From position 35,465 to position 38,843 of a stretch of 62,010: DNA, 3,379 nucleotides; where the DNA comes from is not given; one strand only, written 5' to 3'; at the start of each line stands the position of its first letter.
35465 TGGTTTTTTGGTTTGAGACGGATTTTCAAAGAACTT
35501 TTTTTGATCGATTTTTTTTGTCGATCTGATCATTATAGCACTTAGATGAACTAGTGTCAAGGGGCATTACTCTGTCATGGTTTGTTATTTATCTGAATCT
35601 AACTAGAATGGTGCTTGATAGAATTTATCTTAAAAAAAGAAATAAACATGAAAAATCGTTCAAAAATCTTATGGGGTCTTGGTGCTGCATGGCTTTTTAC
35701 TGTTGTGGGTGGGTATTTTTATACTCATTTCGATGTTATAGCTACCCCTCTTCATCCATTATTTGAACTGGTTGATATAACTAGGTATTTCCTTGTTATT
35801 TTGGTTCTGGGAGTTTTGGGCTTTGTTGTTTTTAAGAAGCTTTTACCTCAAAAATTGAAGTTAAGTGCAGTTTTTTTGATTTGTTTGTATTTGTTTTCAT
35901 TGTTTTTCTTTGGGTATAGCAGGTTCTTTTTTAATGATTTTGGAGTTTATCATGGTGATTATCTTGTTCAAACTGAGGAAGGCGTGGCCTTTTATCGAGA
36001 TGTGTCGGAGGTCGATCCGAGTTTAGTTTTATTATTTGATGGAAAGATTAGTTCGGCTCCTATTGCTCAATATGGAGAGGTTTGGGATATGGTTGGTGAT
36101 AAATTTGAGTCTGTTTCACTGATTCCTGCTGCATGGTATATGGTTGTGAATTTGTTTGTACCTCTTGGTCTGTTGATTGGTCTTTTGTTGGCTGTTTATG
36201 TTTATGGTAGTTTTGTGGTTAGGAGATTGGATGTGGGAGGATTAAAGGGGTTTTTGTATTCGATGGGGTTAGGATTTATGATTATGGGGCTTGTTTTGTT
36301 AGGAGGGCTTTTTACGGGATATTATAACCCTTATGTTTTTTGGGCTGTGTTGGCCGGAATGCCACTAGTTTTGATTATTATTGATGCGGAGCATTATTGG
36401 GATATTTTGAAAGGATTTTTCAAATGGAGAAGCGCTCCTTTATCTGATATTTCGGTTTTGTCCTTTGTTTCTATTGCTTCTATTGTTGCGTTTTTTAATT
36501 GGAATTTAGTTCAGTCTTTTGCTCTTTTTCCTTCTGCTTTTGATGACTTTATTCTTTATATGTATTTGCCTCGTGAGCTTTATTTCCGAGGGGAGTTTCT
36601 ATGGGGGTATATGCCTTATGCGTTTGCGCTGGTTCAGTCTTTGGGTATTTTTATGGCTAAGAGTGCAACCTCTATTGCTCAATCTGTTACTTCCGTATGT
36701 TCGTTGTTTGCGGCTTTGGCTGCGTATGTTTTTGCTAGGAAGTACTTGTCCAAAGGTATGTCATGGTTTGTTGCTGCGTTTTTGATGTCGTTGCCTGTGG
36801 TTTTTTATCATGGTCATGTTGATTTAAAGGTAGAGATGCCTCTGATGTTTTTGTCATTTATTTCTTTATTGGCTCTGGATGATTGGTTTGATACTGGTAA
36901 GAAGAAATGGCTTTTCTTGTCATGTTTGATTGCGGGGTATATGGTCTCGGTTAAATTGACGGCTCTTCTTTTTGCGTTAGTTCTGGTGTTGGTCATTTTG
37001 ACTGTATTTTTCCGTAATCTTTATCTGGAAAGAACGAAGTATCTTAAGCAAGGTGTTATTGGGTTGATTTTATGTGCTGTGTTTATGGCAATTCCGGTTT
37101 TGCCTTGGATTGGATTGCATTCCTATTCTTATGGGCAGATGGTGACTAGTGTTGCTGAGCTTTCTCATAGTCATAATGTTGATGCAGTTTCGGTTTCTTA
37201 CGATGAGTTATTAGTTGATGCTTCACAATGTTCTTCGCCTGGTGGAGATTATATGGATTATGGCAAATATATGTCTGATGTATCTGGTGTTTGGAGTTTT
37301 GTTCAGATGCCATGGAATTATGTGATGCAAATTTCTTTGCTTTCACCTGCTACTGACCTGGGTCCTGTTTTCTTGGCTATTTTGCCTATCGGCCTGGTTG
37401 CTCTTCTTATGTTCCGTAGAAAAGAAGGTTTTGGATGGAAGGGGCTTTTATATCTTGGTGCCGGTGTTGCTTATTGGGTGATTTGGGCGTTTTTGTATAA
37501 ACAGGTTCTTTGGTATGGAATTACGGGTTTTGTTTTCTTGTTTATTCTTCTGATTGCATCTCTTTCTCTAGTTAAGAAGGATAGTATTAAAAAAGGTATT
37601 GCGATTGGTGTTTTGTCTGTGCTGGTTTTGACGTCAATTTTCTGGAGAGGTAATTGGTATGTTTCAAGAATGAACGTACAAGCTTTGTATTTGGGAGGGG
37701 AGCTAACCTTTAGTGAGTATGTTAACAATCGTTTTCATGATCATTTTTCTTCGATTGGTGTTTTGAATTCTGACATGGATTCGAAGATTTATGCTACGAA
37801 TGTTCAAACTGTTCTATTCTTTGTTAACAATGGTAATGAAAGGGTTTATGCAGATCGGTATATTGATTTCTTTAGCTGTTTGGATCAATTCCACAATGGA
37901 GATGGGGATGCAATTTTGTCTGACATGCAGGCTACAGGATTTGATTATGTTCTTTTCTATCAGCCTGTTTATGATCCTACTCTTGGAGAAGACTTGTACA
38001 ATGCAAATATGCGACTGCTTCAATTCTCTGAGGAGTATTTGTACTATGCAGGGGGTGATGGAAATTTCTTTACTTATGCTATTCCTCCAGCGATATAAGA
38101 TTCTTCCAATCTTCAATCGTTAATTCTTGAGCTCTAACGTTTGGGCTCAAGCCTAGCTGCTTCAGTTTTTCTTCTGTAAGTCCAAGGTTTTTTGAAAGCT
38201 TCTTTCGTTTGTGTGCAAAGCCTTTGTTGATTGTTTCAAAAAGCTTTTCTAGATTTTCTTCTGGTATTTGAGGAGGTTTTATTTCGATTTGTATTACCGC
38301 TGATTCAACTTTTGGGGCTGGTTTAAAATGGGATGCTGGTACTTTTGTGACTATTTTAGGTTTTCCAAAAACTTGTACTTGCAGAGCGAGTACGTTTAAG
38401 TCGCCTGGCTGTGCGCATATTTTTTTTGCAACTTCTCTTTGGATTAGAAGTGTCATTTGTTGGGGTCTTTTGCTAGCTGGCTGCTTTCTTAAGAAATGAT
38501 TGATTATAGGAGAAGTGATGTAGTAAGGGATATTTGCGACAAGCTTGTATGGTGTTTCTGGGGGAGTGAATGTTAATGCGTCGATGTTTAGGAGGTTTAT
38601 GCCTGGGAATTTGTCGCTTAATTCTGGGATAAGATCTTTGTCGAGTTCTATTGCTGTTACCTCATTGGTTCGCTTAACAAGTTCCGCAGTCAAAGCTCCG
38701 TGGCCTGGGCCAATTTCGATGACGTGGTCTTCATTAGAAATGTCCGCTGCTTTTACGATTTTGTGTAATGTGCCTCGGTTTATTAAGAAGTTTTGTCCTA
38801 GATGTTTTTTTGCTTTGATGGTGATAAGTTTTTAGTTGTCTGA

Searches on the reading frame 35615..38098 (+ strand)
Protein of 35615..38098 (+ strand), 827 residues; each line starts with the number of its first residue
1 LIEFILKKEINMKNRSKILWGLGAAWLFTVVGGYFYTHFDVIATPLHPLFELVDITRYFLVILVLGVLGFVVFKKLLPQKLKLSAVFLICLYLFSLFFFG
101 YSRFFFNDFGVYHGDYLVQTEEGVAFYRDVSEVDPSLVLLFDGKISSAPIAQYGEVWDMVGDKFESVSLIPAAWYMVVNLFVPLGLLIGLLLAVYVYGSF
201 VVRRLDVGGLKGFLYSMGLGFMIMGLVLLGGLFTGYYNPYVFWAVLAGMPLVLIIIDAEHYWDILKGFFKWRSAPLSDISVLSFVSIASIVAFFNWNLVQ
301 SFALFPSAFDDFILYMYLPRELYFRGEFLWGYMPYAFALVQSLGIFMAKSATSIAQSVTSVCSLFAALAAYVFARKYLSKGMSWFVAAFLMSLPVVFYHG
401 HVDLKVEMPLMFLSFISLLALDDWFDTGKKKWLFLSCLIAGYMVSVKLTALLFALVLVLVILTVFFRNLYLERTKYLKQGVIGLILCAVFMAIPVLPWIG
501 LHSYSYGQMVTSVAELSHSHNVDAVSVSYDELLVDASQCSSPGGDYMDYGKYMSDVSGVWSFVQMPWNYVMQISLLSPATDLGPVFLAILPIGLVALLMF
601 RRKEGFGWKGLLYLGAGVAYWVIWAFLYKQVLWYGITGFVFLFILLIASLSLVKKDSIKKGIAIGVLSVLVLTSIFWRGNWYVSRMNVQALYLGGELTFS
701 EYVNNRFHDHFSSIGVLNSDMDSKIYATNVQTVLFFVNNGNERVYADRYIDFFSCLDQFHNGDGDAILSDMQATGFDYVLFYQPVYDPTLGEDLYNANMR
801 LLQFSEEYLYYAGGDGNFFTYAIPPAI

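Call 13: search_protein_families(library=pfam, proteins=[window:35615-38098:+], max_evalue=0.001)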
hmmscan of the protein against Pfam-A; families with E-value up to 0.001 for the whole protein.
window:35615-38098:+ (827 aa): 1 family
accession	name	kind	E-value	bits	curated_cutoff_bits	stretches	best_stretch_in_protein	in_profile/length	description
PF13231.12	PMT_2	-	2.6e-06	28.2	26.1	1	342-490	11-157/160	Dolichyl-phosphate-mannose-protein mannosyltransferase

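Call 53: search_protein_families(library=pfam, proteins=[window:35615-38098:+], max_evalue=0.01)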
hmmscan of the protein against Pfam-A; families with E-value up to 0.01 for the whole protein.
window:35615-38098:+ (827 aa): 1 family
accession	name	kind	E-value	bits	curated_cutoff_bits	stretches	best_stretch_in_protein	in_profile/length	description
PF13231.12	PMT_2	-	2.6e-06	28.2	26.1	1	342-490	11-157/160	Dolichyl-phosphate-mannose-protein mannosyltransferase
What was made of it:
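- A PMT_2-family GT-C enzyme (827 aa) is encoded 4.4 kb downstream at 35615-38098 (calls 13, 53).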

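Call 65: search_solved_structures(query=window:35615-38098:+, max_evalue=1)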
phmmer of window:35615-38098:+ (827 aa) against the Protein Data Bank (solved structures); distinct sequences matched with E-value up to 1: 0.
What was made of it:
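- The enzyme matches PMT_2 only weakly (E=2.6e-6), shows no Dpy19 match and has no PDB relative (calls 13, 53, 65).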

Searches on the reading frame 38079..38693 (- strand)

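Call 71: search_protein_families(library=pfam, proteins=[window:38079-38693:-], max_evalue=0.0001)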
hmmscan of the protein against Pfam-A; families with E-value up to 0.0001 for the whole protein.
window:38079-38693:- (204 aa): 1 family
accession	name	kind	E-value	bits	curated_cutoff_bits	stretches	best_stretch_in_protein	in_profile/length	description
PF00398.26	RrnaAD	-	2e-41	142.2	24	1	1-200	44-258/263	Ribosomal RNA adenine dimethylase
